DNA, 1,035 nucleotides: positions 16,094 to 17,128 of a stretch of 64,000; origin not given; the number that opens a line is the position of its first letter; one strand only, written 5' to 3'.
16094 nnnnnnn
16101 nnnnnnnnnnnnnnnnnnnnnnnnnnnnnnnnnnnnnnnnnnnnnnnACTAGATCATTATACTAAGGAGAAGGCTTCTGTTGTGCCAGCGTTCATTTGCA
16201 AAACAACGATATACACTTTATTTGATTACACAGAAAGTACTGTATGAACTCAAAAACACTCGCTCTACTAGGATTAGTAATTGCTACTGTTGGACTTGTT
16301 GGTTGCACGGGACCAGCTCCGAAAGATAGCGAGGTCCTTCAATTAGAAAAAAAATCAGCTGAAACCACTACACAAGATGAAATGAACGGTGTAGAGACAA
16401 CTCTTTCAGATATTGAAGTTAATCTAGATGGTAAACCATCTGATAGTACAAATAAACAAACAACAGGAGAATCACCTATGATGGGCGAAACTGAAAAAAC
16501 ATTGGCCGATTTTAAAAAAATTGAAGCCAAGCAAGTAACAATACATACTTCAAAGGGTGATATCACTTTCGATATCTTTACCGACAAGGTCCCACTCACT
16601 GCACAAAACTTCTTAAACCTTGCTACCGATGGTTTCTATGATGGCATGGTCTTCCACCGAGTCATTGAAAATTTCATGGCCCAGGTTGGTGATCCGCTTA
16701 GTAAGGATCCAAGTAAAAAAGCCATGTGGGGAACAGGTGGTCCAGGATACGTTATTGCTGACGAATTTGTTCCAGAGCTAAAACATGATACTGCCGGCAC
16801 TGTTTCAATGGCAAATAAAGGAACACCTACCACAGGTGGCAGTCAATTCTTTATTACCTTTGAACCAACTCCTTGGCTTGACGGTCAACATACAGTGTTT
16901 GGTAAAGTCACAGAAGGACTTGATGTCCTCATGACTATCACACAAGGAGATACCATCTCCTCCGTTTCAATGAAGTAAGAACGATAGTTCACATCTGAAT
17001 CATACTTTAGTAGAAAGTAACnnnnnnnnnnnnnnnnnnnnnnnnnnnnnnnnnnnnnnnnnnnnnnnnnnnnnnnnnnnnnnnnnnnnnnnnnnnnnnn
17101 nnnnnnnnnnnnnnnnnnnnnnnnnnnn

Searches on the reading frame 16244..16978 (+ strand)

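Call 5: search_protein_families(library=pfam, proteins=[window:16244-16978:+], max_evalue=0.01)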
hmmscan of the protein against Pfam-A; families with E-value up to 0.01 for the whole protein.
window:16244-16978:+ (244 aa): 1 family
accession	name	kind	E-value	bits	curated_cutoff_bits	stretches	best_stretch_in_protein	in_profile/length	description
PF00160.26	Pro_isomerase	-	8.3e-50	169.6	21.7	1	98-238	2-143/159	Cyclophilin type peptidyl-prolyl cis-trans isomerase/CLD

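Call 108: search_protein_families(library=ncbifam, proteins=[window:16244-16978:+], max_evalue=0.00001)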
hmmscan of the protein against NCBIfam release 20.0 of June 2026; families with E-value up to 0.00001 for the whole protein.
window:16244-16978:+ (244 aa): 2 families
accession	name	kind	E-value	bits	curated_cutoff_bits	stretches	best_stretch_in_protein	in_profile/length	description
NF008151.0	PRK10903.1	equivalog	5.4e-20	71.6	308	1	96-237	29-167/190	peptidylprolyl isomerase A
NF008057.0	PRK10791.1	equivalog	7e-20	71.4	297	1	98-235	2-139/164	peptidylprolyl isomerase B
